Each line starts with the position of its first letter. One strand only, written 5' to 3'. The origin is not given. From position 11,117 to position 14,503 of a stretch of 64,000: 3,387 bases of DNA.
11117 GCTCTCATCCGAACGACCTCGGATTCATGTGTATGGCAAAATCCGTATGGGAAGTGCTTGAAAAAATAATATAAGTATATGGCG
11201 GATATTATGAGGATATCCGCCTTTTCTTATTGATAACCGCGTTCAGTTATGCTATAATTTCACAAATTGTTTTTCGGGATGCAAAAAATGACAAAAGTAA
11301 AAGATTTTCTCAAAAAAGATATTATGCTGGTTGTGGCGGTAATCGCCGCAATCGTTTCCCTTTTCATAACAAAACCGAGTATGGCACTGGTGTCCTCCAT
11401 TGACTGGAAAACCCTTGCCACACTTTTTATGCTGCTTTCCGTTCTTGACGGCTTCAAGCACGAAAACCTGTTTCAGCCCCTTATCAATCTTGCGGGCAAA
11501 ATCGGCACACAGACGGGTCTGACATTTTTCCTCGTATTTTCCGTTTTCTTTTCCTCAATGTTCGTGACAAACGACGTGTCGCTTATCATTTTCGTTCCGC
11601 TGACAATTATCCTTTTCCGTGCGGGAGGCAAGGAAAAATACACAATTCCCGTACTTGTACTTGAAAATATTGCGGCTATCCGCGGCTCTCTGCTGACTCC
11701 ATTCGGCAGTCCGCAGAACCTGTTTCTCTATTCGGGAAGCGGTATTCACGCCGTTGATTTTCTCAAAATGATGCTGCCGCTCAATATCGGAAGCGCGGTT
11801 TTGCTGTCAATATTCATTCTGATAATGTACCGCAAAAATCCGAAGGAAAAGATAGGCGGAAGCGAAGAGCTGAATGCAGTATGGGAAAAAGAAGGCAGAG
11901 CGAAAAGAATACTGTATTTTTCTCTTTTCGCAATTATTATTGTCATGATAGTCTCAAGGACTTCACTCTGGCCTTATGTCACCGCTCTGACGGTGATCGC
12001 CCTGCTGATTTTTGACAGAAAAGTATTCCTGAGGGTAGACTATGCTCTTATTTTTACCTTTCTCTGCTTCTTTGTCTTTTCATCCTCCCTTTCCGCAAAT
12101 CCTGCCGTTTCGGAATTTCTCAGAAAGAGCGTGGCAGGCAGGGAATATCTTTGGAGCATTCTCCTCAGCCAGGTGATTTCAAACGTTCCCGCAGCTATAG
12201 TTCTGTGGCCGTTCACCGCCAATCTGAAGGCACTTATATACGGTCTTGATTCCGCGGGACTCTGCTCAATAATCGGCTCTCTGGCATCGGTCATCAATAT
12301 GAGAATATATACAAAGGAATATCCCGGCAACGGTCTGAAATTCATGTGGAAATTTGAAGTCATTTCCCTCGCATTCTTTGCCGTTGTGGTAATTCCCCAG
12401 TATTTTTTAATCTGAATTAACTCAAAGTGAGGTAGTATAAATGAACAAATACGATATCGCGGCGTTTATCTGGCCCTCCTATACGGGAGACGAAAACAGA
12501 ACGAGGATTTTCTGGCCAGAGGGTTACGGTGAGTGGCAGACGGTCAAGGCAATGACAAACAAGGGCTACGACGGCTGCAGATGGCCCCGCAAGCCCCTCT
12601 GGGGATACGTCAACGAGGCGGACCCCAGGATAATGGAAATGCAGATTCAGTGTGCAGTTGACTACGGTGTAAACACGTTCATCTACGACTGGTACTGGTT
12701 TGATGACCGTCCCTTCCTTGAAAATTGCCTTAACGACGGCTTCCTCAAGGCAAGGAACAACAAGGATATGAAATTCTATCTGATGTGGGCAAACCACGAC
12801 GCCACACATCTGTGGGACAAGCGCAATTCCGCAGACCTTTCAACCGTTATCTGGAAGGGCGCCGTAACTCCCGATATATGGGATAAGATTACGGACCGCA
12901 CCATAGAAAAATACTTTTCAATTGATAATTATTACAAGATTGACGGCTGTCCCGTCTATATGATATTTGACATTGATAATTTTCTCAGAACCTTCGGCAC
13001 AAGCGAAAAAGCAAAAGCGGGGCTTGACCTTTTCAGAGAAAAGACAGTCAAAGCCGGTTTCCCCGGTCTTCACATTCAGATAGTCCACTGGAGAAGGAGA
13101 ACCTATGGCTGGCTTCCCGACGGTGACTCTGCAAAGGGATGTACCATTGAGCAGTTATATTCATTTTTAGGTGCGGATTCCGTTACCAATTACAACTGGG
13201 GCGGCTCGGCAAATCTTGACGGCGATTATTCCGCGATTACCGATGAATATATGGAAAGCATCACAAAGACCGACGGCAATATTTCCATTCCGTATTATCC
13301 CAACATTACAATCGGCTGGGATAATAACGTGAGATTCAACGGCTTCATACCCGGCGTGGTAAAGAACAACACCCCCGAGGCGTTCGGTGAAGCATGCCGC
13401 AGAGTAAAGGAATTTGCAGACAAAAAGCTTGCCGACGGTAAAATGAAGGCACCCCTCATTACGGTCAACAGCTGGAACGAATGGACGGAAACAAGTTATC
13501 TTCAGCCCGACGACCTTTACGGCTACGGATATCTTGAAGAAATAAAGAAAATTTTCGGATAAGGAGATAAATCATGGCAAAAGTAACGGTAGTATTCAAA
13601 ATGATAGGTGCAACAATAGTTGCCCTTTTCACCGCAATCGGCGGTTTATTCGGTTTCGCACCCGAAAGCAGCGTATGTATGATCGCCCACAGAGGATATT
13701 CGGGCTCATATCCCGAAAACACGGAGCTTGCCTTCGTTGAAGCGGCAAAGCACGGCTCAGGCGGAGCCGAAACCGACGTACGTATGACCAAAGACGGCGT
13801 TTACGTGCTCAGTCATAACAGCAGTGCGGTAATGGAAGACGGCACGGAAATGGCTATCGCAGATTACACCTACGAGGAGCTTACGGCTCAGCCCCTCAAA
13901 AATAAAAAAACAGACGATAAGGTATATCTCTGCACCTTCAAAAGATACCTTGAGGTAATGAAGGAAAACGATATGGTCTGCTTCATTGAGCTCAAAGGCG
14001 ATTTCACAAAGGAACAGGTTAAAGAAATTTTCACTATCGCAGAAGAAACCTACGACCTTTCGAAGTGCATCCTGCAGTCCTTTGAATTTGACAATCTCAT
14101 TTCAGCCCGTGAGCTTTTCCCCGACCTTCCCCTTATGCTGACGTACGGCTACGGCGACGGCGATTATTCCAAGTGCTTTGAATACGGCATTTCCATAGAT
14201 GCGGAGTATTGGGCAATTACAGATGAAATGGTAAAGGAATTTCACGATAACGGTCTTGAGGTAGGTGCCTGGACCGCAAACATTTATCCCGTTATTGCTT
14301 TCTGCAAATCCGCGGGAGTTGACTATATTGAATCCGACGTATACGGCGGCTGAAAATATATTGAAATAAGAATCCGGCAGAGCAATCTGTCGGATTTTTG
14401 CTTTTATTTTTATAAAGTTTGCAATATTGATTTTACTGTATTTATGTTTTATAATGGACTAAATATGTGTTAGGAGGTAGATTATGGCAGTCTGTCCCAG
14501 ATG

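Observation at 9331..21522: Eleven-gene phosphodiesterase / lipase / transporter block: candidate undescribed glyco-phospholipid head-group salvage system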

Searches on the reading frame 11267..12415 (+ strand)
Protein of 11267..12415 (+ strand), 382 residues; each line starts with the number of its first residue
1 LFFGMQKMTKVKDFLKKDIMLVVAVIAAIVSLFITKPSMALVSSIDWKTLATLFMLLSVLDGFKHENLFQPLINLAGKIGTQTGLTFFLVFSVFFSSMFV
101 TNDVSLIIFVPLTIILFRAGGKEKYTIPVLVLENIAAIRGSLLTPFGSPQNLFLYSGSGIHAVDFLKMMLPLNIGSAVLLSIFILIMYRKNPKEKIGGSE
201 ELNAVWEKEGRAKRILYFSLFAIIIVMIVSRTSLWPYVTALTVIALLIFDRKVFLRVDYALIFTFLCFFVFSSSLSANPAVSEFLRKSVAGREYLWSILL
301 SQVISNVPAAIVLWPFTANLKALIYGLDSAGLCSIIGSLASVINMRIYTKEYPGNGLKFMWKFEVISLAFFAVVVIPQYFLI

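Call 3: search_protein_families(library=pfam, proteins=[window:11267-12415:+], max_evalue=0.01)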
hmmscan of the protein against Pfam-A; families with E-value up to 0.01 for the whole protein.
window:11267-12415:+ (382 aa): 1 family
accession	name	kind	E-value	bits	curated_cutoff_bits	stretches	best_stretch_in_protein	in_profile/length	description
PF03600.22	CitMHS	-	4e-26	92.3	31.9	1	22-322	13-319/336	Citrate transporter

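Call 6: search_protein_families(library=ncbifam, proteins=[window:11267-12415:+], max_evalue=0.01)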
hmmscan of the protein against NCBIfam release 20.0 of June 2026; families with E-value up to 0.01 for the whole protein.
window:11267-12415:+ (382 aa): 0 families

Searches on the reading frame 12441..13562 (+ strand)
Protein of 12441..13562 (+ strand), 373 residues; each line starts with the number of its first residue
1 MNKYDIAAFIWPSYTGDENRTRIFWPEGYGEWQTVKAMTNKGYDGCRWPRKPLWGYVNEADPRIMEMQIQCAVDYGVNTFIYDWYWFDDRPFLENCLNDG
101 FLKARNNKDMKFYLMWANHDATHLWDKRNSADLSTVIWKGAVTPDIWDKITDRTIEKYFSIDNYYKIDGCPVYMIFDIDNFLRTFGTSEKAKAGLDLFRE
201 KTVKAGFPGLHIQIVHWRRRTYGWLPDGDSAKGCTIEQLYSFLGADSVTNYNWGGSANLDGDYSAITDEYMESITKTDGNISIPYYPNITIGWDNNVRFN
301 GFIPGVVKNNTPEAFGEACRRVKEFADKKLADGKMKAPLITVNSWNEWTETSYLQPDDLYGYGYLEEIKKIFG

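Call 3: search_protein_families(library=pfam, proteins=[window:12441-13562:+], max_evalue=0.01)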
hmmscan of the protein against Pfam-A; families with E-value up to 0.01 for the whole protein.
window:12441-13562:+ (373 aa): 1 family
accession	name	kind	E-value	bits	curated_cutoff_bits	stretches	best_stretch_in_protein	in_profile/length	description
PF14307.12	Glyco_tran_WbsX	-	8.7e-42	144.3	25.1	1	23-368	17-350/350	Glycosyltransferase WbsX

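Call 6: search_protein_families(library=ncbifam, proteins=[window:12441-13562:+], max_evalue=0.01)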
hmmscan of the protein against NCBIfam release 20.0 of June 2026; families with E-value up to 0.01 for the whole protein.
window:12441-13562:+ (373 aa): 0 families

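Call 27: search_solved_structures(query=window:12441-13562:+, max_evalue=0.01)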
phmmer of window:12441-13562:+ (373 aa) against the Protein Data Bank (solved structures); distinct sequences matched with E-value up to 0.01: 0.

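Call 32: find_homologous_proteins(query=window:12441-13562:+)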
Query window:12441-13562:+ (373 aa): 7291 proteins with E <= 0.001 among 8000 candidates; the best 120 are listed.
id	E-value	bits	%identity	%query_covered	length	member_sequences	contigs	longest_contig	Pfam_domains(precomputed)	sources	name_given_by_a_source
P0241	8.9e-266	899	100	100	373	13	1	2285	PF14307.13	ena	-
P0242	2.8e-220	749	81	100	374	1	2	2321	PF14307.13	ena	-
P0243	6.5e-219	745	81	100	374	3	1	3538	PF14307.13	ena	-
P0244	5.8e-217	739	81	100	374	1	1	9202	PF14307.13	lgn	-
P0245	7.2e-216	735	79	100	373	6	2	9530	PF14307.13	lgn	-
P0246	8.2e-212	722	78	100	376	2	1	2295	PF14307.13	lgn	-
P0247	1.4e-208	711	77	100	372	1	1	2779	PF14307.13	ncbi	-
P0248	4.5e-208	709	78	100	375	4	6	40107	PF14307.13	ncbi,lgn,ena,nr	ncbi:MAG: glycoside hydrolase family 99-like domain-containing protein [Clostridia bacterium]|nr:gly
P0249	7.3e-207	705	76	100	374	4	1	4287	PF14307.13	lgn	-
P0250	2.9e-206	703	78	100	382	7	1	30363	PF14307.13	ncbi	-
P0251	3.7e-205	700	75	99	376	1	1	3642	PF14307.13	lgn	-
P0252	1.7e-204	698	76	100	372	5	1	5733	PF14307.13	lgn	-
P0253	4.2e-204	696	77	100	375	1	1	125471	PF14307.13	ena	-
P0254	1.1e-203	695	77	100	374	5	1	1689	PF14307.13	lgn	-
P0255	2.5e-203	694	76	100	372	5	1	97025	PF14307.13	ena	-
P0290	9.5e-196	669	74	99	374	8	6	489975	PF14307.13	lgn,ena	-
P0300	7.1e-195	666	72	100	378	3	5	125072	PF14307.13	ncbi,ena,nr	ncbi:MAG: glycoside hydrolase family 99-like domain-containing protein [Clostridia bacterium]|nr:gly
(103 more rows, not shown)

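Call 33: find_encoding_contigs(protein=P0253, flank=8000, max_places=2)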
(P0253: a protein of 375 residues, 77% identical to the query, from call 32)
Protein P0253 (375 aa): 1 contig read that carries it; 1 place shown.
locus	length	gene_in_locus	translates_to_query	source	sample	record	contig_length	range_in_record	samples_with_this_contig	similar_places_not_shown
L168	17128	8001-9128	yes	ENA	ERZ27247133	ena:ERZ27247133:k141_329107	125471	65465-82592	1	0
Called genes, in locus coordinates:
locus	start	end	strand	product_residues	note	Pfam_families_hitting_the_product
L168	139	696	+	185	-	PF08207:EFP_N, PF01132:EFP, PF09285:Elong-fact-P_C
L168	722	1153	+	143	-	-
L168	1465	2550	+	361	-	PF17853:GGDEF_2, PF13556:HTH_30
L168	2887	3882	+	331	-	PF02463:SMC_N (faint), PF00005:ABC_tran, PF13304:AAA_21 (faint)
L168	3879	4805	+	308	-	PF18075:FtsX_ECD, PF02687:FtsX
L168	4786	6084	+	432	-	PF19220:Rod_CreS (faint), PF24568:CC_PcsB, PF01551:Peptidase_M23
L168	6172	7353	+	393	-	PF00595:PDZ (weak), PF13180:PDZ_2, PF17820:PDZ_6 (weak), PF03572:Peptidase_S41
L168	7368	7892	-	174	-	-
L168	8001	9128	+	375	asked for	PF14307:Glyco_tran_WbsX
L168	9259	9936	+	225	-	-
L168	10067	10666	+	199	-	-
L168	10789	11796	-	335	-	PF01757:Acyl_transf_3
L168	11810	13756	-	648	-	PF16586:DUF5060, PF13204:Apiosidase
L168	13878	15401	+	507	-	-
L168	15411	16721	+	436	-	PF01229:Glyco_hydro_39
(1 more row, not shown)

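Call 34: find_encoding_contigs(protein=P0290, flank=8000, max_places=2)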
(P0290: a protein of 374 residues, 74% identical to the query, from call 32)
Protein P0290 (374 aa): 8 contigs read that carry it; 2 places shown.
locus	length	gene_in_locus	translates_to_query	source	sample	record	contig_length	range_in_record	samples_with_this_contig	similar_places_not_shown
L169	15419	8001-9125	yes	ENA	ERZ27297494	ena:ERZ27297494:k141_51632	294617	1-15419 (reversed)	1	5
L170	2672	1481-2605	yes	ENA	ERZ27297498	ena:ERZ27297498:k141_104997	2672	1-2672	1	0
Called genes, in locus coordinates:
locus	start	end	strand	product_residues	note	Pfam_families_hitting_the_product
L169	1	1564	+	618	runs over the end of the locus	PF02838:Glyco_hydro_20b (faint), PF16126:DUF4838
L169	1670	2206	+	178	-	PF00096:zf-C2H2 (faint), PF13894:zf-C2H2_4 (faint)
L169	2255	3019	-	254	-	PF01663:Phosphodiest, PF08665:PglZ (faint), PF00884:Sulfatase (faint), PF01676:Metalloenzyme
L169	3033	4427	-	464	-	PF13347:MFS_2 (faint), PF07690:MFS_1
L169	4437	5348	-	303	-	PF00248:Aldo_ket_red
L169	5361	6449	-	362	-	PF00150:Cellulase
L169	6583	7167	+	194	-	PF13560:HTH_31, PF01381:HTH_3, PF13443:HTH_26 (weak)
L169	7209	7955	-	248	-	PF00657:Lipase_GDSL, PF04311:DUF459 (weak), PF13472:Lipase_GDSL_2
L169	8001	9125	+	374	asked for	PF14307:Glyco_tran_WbsX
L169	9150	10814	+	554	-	PF00295:Glyco_hydro_28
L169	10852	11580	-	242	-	PF00376:MerR, PF13411:MerR_1, PF09278:MerR-DNA-bind (weak), PF07739:TipAS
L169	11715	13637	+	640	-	-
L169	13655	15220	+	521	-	PF08531:Bac_rhamnosid_N (weak), PF17389:Bac_rhamnosid6H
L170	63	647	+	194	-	PF13560:HTH_31, PF01381:HTH_3, PF13443:HTH_26 (weak), PF01880:Desulfoferrodox (faint)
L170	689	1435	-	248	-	PF00657:Lipase_GDSL, PF04311:DUF459 (weak), PF13472:Lipase_GDSL_2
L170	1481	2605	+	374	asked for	PF14307:Glyco_tran_WbsX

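Call 35: find_encoding_contigs(protein=P0300, flank=8000, max_places=2)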
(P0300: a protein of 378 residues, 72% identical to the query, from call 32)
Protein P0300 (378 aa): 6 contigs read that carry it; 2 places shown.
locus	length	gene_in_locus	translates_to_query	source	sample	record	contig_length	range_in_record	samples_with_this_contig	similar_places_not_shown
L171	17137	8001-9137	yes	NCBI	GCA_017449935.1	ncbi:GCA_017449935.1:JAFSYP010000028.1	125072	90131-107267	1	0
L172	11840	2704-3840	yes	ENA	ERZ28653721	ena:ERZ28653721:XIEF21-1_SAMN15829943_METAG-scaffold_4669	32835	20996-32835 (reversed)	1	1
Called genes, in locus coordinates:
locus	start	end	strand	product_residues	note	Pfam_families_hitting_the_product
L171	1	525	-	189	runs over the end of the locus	PF04205:FMN_bind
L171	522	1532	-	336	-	PF03116:NQR2_RnfD_RnfE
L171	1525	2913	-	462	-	PF13375:RnfC_N, PF01512:Complex1_51K, PF13484:Fer4_16 (faint), PF10531:SLBB, PF13534:Fer4_17 (faint), PF12838:Fer4_7 (weak), PF13187:Fer4_9 (weak), PF13237:Fer4_10 (weak), +2 more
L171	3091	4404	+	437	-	PF07690:MFS_1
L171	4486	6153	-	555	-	PF01268:FTHFS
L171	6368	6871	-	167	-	-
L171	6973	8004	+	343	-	PF00730:HhH-GPD, PF14815:NUDIX_4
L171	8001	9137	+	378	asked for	PF14307:Glyco_tran_WbsX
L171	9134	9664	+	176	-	PF00881:Nitroreductase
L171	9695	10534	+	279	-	PF00149:Metallophos, PF12850:Metallophos_2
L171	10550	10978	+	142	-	PF03479:PCC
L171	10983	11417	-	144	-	PF02082:Rrf2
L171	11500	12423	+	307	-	PF00126:HTH_1, PF03466:LysR_substrate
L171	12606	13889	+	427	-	PF01053:Cys_Met_Meta_PP, PF00155:Aminotran_1_2, PF01041:DegT_DnrJ_EryC1, PF00266:Aminotran_5 (weak)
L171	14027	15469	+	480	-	PF04389:Peptidase_M28 (weak), PF01546:Peptidase_M20, PF07687:M20_dimer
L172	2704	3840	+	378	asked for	PF14307:Glyco_tran_WbsX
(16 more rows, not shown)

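Call 68: predict_structure(alignment_id=A4)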
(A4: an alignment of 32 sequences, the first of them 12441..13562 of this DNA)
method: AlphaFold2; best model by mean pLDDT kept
length: 373 residues; sequences in the alignment: 32
mean_pLDDT: 75.6   pTM: 0.82
mean pLDDT of the five models: 75.6, 74.2, 73.7, 73.6, 73.6
residues with pLDDT >= 90: 159; 70-90: 84; 50-70: 36; < 50: 94
segments of 3 or more residues with pLDDT < 50: 13-57, 92-98, 121-130, 294-303, 346-361
pLDDT, mean of each block of 10 residues (from residue 1): 79 41 40 38 45 50 77 85 66 51 84 79 41 51 85 91 95 92 93 98 98 94 95 97 97 85 91 96 95 47 60 89 97 96 58 39 75 88
secondary structure, 60 per line:
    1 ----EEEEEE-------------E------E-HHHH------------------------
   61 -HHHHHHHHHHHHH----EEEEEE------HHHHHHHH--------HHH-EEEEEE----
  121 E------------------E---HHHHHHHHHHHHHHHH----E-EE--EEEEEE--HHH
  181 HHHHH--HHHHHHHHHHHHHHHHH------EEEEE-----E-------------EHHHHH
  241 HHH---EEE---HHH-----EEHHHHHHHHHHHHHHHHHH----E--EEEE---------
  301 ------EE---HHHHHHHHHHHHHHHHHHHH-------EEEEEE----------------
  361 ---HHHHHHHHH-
elements in order: E5-10 H33-36 H62-74 E79-84 H91-98 E111-116 H144-159 E170-175 H178-185 H188-204 E211-215 H236-243 E247-249 H263-280 E288-291 H312-331 E339-344 H364-372

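Call 72: fold_search(model_id=the predicted structure, library=pdb)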
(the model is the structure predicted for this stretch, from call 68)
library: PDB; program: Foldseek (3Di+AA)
matches with E <= 10: 1397; with E <= 0.001: 85
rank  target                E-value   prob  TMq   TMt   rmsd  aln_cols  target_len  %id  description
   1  5ngw                  2.0e-09  1.00  0.55  0.57   9.3       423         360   14  Glycoside hydrolase-like protein (released 2018-01-31)
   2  6fwg_A                2.4e-08  1.00  0.53  0.57   8.7       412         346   11  Structure of an E333Q variant of the GH99 endo-alpha-mannanase from Bacteroides xylanisolvens in complex with tetraman (released 2019-09-18)
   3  4ad1                  2.7e-08  1.00  0.50  0.53   9.0       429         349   12  Structure of the GH99 endo-alpha-mannosidase from Bacteroides xylanisolvens (released 2012-02-01)
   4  6fwi                  3.6e-08  1.00  0.53  0.57   8.6       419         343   11  Structure of the GH99 endo-alpha-mannanase from Bacteroides xylanisolvens in complex with alpha-Glc-1,3-(1,2-anhydro-car (released 2019-09-18)
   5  4ad5_A                3.6e-08  1.00  0.51  0.54   9.0       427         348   12  Structure of the GH99 endo-alpha-mannosidase from Bacteroides xylanisolvens in complex with glucose-1,3-deoxymannojiri (released 2012-02-01)
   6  4v28_A                5.2e-08  1.00  0.52  0.55   8.5       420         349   12  Structure of an E333Q variant of the GH99 endo-alpha-mannanase from Bacteroides xylanisolvens in complex with Man-Man- (released 2014-12-24)
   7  5mc8_A                6.2e-08  1.00  0.55  0.58   9.0       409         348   12  Structure of the GH99 endo-alpha-mannanase from Bacteroides xylanisolvens in complex with mannose-alpha-1,3-D-glucal a (released 2017-01-11)
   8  4acz_B                7.4e-08  1.00  0.51  0.56   8.3       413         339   11  Structure of the GH99 endo-alpha-mannosidase from Bacteroides thetaiotaomicron (released 2012-02-01)
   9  5m03_A                8.3e-08  1.00  0.52  0.55   8.7       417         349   12  Structure of the GH99 endo-alpha-mannanase from Bacteroides xylanisolvens in complex with mannose-alpha-1,3-noeuromyci (released 2017-01-11)
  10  6far                  8.8e-08  1.00  0.54  0.57   8.4       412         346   12  Structure of the GH99 endo-alpha-mannanase from Bacteroides xylanisolvens in complex with mannose-alpha-1,3-mannoimidazo (released 2018-03-21)
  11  5m5d_A                8.8e-08  1.00  0.54  0.58   8.1       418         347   12  Structure of the GH99 endo-alpha-mannanase from Bacteroides xylanisolvens in complex with mannose-alpha-1,3-D-glucal (released 2017-01-11)
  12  6fam                  9.4e-08  1.00  0.53  0.56   8.5       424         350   12  Structure of the GH99 endo-alpha-mannanase from Bacteroides xylanisolvens in complex with mannose-alpha-1,3-2-aminodeoxy (released 2018-03-21)
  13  5mel                  1.0e-07  1.00  0.53  0.57   8.4       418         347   12  Structure of an E333Q variant of the GH99 endo-alpha-mannanase from Bacteroides xylanisolvens in complex with Glc-alpha- (released 2017-01-11)
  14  6zj6                  1.0e-07  1.00  0.52  0.54   9.2       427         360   11  Structure of the GH99 endo-alpha-mannanase from Bacteroides xylanisolvens in complex with cyclohexylmethyl-Glc-1,3-isofa (released 2020-11-18)
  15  4acy_A                1.3e-07  1.00  0.53  0.57   7.9       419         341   10  Selenomethionine derivative of the GH99 endo-alpha-mannosidase from Bacteroides thetaiotaomicron (released 2012-02-01)
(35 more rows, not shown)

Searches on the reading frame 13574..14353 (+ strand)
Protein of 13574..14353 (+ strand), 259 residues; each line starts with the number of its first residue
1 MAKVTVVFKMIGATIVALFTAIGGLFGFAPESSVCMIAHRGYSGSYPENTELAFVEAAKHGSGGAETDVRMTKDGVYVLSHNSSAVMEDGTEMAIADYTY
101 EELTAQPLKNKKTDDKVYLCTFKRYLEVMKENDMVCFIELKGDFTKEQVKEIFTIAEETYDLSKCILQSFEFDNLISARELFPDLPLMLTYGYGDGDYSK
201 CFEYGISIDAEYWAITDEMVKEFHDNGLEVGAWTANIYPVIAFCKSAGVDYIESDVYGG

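Call 3: search_protein_families(library=pfam, proteins=[window:13574-14353:+], max_evalue=0.01)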
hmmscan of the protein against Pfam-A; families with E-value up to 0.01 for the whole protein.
window:13574-14353:+ (259 aa): 1 family
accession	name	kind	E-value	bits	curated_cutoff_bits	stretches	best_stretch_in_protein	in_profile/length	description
PF03009.23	GDPD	-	4.4e-29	102.8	23.6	1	39-255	1-240/244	Glycerophosphoryl diester phosphodiesterase family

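Call 6: search_protein_families(library=ncbifam, proteins=[window:13574-14353:+], max_evalue=0.01)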
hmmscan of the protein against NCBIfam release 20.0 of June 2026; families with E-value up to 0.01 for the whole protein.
window:13574-14353:+ (259 aa): 4 families
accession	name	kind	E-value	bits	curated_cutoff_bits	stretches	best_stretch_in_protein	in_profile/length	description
NF006989.0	PRK09454.1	equivalog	9.3e-19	67.8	264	1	36-255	12-239/251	glycerophosphodiester phosphodiesterase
NF053857.1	LysphglycPlipDStph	equivalog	9.4e-10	38.3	450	1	33-104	45-116/305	lysophosphatidylglycerol phospholipase D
NF008354.0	PRK11143.1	equivalog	3.4e-06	26.2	254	1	28-82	25-79/359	glycerophosphodiester phosphodiesterase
NF041304.3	AvrBs2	equivalog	0.0015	16.6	1000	1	45-124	283-364/716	type III secretion system effector avirulence protein AvrBs2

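Call 54: search_solved_structures(query=window:13574-14353:+, max_evalue=0.001)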
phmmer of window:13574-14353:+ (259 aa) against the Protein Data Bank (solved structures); distinct sequences matched with E-value up to 0.001: 26.
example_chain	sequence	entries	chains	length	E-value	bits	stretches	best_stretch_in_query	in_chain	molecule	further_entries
2pz0_A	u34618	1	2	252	3.2e-16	62.9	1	34-255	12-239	Glycerophosphoryl diester phosphodiesterase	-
9f49_AAA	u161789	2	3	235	1.4e-14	57.6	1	35-250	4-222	GP-PDE domain-containing protein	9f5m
9eul_A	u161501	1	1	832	4.1e-14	56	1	31-250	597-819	GP-PDE domain-containing protein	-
9euf_B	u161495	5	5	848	4.4e-14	56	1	31-250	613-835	GP-PDE domain-containing protein | ORF58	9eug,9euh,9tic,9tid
1o1z_A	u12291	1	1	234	6.7e-13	52.1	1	34-175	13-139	glycerophosphodiester phosphodiesterase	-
4oec_A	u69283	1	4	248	2e-12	50.5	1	33-180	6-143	Glycerophosphoryl diester phosphodiesterase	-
3l12_A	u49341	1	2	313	9e-10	41.8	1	21-104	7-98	Putative Glycerophosphoryl diester phosphodiesterase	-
7e0v_A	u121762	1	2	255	8.7e-09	38.6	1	33-179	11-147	Glycerophosphodiester phosphodiesterase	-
5t91_A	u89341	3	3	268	9.3e-09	38.5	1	33-85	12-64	Glycerophosphoryl diester phosphodiesterase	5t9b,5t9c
7e2a_A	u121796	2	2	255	1.7e-08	37.7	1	33-179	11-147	Glycerophosphodiester phosphodiesterase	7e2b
2otd_A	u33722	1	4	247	5.7e-08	35.9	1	36-255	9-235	Glycerophosphodiester phosphodiesterase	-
7ww4_A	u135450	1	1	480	8.2e-08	35.4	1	36-254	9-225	beta-1,3(4)-glucanase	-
7wwc_A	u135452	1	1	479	8.3e-08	35.4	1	36-254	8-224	beta-1,3(4)-glucanase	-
3mz2_A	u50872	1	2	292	3.4e-07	33.4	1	26-113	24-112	Glycerophosphoryl diester phosphodiesterase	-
3qvq_A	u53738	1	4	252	5.2e-07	32.8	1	36-187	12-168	Phosphodiesterase Olei02445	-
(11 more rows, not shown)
